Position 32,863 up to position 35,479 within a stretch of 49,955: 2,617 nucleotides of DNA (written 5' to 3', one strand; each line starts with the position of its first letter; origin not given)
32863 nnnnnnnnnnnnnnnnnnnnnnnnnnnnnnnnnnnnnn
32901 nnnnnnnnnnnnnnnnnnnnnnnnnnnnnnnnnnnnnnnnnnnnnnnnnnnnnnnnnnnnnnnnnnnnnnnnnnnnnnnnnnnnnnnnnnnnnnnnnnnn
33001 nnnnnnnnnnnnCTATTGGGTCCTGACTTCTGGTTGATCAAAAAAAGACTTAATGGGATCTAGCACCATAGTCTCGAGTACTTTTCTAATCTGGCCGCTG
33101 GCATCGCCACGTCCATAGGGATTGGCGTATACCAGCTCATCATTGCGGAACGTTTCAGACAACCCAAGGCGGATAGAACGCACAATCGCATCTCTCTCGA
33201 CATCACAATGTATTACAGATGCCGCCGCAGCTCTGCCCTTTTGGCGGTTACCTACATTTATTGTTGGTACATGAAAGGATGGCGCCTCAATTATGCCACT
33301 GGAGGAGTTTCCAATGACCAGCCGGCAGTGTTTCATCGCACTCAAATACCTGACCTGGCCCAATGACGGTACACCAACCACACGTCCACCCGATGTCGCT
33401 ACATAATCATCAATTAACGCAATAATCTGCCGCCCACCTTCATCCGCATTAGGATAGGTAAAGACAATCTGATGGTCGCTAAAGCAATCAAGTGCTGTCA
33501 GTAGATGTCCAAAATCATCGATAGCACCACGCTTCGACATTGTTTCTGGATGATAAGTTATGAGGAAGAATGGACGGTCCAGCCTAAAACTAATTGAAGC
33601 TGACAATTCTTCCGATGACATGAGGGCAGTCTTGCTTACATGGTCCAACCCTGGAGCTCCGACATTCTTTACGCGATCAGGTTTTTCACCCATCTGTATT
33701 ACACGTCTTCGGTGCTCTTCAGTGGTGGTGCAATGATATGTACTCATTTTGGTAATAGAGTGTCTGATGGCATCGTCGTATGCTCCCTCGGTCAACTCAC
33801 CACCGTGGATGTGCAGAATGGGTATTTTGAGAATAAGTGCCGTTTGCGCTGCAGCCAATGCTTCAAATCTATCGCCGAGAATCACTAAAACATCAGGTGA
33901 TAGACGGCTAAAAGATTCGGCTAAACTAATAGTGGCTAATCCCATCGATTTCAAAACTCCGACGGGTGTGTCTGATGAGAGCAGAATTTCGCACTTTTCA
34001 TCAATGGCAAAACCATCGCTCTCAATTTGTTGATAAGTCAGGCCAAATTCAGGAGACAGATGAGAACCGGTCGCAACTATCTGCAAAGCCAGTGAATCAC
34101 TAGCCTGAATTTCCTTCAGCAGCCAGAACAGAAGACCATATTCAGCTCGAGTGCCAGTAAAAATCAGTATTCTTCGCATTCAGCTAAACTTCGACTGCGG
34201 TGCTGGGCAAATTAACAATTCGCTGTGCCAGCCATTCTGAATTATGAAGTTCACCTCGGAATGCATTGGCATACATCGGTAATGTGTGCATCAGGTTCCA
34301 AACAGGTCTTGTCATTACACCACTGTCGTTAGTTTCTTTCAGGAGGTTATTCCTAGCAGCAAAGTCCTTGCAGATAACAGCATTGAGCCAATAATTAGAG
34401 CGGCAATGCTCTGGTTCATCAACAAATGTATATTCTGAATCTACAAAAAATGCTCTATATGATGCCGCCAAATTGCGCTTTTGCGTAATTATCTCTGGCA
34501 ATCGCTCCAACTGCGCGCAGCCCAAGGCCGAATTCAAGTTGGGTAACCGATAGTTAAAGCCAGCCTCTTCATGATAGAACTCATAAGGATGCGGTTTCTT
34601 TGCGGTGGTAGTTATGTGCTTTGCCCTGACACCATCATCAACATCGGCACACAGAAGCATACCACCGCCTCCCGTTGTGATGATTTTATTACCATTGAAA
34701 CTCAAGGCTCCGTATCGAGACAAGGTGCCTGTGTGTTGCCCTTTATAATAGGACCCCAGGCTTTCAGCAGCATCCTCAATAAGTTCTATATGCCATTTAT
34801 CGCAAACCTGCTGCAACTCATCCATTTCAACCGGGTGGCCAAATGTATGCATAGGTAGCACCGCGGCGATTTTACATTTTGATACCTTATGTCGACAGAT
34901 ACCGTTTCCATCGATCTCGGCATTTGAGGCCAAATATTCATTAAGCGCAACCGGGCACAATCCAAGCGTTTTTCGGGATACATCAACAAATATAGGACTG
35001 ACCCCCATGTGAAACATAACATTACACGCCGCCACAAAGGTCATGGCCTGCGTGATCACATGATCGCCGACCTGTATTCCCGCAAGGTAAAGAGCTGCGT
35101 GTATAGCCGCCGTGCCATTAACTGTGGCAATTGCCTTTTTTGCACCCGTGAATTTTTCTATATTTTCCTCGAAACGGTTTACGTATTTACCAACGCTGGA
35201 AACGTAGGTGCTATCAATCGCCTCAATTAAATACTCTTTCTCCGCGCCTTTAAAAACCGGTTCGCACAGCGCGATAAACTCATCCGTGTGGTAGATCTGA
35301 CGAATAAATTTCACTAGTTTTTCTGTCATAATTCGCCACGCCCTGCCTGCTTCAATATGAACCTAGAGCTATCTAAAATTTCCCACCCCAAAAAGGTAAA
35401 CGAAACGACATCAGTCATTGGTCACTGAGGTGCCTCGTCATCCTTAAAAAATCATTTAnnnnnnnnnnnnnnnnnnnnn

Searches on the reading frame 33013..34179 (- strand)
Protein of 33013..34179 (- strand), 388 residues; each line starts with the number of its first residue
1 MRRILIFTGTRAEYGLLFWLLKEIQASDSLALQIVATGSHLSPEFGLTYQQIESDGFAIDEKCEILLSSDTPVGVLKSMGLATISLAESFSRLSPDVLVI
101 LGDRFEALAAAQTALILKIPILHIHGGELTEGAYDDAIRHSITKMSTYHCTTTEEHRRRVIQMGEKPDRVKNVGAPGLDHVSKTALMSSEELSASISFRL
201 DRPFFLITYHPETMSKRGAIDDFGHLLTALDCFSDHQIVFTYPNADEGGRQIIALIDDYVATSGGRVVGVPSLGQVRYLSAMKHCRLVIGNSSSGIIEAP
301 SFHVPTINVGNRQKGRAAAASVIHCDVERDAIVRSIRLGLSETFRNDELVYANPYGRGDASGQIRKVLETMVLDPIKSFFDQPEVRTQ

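Call 7: search_protein_families(library=ncbifam, max_evalue=1e-10, proteins=[window:33013-34179:-])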
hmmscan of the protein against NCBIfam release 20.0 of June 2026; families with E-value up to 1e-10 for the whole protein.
window:33013-34179:- (388 aa): 2 families
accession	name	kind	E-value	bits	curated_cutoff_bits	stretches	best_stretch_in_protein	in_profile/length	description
TIGR03568.1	NeuC_NnaA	equivalog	2.7e-140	467.4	235.9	1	2-368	1-365/365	UDP-N-acetylglucosamine 2-epimerase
TIGR00236.1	wecB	equivalog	5.3e-22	78.5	210.15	1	4-368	3-362/366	non-hydrolyzing UDP-N-acetylglucosamine 2-epimerase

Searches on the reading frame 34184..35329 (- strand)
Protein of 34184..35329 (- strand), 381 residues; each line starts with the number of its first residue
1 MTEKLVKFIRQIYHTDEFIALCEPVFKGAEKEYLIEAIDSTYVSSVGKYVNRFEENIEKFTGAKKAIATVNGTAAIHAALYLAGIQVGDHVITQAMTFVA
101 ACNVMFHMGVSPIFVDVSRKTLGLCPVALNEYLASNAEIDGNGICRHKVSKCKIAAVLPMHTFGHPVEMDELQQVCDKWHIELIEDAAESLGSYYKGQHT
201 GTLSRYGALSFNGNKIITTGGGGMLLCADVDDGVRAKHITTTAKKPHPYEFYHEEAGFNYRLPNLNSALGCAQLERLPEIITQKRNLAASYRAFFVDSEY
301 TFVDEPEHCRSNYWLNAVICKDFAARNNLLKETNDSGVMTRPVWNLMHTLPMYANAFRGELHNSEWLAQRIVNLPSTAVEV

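Call 8: search_protein_families(library=ncbifam, max_evalue=1e-10, proteins=[window:34184-35329:-])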
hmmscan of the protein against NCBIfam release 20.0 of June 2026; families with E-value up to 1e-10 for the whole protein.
window:34184-35329:- (381 aa): 7 families
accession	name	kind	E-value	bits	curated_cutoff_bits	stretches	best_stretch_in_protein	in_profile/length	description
TIGR04181.1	NHT_00031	hypoth_equivalog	2.9e-153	510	420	1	19-376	1-358/359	LegC family aminotransferase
TIGR03588.1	PseC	equivalog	2.2e-61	207.9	423.5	1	23-375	6-359/380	UDP-4-amino-4,6-dideoxy-N-acetyl-beta-L-altrosamine transaminase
NF008687.0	PRK11706.1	equivalog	2e-44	151.9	375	1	19-375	2-353/375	dTDP-4-amino-4,6-dideoxygalactose transaminase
NF008658.2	PRK11658.1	equivalog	3e-44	151.2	631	1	16-375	2-356/379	UDP-4-amino-4-deoxy-L-arabinose aminotransferase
TIGR02379.1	ECA_wecE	subfamily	1.6e-34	119.3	434.85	1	19-375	2-354/376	dTDP-4-amino-4,6-dideoxy-D-glucose transaminase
TIGR04427.1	PLP_DesI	equivalog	5.7e-34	117.9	650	1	34-377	38-364/390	dTDP-4-dehydro-6-deoxyglucose aminotransferase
NF011936.0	PRK15407.1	equivalog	2.2e-33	115.6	423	1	13-229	31-237/440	lipopolysaccharide biosynthesis protein RfbH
